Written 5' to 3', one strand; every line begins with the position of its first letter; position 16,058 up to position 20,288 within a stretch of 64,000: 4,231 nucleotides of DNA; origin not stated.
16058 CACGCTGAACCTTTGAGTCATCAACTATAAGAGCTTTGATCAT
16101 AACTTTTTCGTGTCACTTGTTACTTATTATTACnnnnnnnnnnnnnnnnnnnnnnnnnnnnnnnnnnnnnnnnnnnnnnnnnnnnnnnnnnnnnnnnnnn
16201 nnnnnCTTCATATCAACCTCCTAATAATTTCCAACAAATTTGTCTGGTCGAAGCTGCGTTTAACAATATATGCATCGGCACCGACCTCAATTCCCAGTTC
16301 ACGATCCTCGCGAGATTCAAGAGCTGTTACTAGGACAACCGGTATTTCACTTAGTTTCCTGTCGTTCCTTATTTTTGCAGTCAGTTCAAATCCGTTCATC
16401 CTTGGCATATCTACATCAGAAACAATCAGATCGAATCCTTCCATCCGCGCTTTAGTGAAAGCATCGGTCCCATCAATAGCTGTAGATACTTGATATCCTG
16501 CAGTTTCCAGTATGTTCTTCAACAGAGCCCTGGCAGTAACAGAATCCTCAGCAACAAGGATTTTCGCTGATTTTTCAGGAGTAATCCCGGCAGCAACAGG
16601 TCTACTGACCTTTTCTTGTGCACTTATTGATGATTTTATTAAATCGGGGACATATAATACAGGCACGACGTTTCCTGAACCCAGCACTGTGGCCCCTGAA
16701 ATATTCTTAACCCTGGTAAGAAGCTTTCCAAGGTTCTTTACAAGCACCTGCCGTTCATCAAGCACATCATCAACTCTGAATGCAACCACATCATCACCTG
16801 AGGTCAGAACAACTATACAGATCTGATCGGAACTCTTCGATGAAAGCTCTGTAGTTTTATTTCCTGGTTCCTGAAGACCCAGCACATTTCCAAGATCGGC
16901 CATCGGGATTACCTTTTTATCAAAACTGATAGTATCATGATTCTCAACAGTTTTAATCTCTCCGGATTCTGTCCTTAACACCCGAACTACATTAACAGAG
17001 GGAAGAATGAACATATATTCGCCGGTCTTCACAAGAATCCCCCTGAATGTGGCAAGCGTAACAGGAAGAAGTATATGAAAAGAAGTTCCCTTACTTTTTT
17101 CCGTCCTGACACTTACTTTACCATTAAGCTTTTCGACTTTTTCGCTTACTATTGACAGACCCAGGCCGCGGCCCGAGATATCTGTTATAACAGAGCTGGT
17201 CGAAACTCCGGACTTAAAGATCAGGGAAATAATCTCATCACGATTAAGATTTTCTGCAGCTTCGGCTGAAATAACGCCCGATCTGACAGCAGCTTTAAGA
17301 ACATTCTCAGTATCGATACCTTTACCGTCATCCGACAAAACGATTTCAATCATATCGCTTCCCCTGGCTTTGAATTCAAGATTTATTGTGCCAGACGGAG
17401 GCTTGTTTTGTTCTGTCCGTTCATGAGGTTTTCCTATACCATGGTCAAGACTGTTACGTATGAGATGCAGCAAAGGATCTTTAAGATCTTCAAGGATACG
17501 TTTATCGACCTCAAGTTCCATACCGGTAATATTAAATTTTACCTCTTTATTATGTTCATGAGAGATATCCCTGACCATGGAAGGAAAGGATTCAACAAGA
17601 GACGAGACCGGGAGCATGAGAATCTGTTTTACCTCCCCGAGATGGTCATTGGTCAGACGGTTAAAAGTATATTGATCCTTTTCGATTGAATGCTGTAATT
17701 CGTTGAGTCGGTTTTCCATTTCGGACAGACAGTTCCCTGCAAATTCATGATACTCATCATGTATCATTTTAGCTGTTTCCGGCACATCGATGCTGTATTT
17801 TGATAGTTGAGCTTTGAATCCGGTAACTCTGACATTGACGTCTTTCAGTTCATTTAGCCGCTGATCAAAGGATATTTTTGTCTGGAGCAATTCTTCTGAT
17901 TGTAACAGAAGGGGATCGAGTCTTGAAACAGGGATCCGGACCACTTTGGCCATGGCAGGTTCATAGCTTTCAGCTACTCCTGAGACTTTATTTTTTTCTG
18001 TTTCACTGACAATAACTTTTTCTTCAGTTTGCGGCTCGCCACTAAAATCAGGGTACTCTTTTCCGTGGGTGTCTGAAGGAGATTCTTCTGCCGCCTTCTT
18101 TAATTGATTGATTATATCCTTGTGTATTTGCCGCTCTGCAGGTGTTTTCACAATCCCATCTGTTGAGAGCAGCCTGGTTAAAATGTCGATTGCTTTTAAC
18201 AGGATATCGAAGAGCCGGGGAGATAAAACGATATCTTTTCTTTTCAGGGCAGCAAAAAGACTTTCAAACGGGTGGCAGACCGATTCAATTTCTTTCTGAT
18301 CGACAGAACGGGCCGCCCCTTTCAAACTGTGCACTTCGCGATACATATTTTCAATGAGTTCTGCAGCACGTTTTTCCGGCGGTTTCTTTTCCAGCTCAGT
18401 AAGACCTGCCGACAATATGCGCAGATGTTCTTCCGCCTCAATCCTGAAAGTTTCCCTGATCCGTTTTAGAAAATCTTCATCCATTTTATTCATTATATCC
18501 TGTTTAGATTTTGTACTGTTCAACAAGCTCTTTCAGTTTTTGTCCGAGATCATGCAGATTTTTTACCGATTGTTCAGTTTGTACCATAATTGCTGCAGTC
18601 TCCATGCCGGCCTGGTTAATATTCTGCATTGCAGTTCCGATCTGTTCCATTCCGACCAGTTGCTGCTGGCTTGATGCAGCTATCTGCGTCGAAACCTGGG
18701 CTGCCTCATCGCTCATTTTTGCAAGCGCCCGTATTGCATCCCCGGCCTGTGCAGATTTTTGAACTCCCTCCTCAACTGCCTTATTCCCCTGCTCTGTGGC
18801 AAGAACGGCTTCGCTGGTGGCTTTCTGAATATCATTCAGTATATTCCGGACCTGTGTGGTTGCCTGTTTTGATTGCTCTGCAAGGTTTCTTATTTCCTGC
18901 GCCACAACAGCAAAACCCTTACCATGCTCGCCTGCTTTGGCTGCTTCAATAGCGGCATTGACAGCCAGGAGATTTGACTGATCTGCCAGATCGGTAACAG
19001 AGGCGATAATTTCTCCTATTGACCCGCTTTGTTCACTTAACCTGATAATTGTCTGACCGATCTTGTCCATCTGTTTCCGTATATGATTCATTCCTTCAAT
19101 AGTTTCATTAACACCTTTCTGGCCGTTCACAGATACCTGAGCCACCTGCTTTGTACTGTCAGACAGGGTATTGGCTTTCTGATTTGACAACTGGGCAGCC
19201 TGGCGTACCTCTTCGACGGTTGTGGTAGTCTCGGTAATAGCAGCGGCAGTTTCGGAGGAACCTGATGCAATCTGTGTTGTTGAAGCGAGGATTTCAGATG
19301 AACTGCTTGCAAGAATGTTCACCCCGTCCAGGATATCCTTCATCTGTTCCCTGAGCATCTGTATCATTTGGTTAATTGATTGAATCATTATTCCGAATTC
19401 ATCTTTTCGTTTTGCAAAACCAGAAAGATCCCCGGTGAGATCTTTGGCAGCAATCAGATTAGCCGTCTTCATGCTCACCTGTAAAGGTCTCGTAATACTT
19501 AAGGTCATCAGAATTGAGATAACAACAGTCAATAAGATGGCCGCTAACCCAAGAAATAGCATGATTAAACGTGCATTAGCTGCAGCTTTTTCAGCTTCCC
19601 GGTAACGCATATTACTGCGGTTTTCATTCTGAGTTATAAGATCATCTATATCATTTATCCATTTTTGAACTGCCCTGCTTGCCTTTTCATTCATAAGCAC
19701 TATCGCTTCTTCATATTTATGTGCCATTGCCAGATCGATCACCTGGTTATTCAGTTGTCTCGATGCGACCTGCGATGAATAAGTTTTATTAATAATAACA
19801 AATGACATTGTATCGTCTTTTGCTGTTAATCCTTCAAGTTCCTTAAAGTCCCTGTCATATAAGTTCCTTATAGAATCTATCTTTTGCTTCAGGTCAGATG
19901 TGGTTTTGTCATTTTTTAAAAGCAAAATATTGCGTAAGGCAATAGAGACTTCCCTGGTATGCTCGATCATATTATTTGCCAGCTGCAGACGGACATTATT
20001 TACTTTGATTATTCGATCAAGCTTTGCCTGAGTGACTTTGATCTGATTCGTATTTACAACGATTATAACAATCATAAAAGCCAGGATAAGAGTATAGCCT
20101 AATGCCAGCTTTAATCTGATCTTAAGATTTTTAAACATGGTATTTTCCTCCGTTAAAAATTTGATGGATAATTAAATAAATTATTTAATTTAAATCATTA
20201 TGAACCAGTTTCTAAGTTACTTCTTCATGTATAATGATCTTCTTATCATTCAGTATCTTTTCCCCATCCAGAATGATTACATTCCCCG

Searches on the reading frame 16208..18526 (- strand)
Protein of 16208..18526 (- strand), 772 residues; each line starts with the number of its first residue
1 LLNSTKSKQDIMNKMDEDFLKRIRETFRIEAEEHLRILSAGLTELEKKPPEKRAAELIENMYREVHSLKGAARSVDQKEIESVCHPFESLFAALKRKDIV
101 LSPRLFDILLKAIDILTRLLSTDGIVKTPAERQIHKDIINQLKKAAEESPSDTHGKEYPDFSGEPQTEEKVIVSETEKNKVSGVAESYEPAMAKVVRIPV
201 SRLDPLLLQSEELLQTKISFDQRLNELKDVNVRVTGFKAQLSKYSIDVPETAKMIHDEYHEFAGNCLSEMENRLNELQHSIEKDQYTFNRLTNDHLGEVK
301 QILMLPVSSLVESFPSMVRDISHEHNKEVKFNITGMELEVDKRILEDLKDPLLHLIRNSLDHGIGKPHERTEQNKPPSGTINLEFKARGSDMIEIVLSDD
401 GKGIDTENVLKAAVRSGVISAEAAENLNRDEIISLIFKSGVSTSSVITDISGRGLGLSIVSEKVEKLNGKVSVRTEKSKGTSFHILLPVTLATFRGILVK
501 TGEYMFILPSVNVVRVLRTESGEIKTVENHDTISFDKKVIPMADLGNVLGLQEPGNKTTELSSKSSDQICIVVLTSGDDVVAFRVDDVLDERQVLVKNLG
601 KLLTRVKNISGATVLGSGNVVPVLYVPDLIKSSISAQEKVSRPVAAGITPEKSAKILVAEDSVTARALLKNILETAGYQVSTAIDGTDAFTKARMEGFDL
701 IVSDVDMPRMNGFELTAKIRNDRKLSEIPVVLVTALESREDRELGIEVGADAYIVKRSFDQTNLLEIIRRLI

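Call 26: search_protein_families(library=pfam, proteins=[window:16208-18526:-], max_evalue=0.00001)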
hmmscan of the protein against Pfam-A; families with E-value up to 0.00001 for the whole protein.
window:16208-18526:- (772 aa): 4 families
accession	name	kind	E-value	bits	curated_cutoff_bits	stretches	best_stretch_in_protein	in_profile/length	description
PF00072.30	Response_reg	-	4.2e-25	88.5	30.2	1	656-768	1-110/111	Response regulator receiver domain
PF01584.24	CheW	-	1.7e-17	63.7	23.5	1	496-632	2-136/138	CheW-like domain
PF02518.31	HATPase_c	-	1.3e-15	58.3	26.4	1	352-490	6-110/111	Histidine kinase-, DNA gyrase B-, and HSP90-like ATPase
PF01627.28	Hpt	-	1.5e-12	48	24.6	1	23-114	2-79/84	Hpt domain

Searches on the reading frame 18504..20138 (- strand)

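Call 26: search_protein_families(library=pfam, proteins=[window:18504-20138:-], max_evalue=0.00001)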
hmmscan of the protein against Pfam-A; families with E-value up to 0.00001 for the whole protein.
window:18504-20138:- (544 aa): 3 families
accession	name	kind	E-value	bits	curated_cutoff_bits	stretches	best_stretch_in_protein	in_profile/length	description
PF00015.26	MCPsignal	-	1.3e-36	126.5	34.6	1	328-509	3-170/172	Methyl-accepting chemotaxis protein (MCP) signalling domain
PF12729.13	4HB_MCP_1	-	1.4e-13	51.2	27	1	4-184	1-179/181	Four helix bundle sensory module for signal transduction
PF00672.30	HAMP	-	7.9e-06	26.5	25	0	211-264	2-53/53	HAMP domain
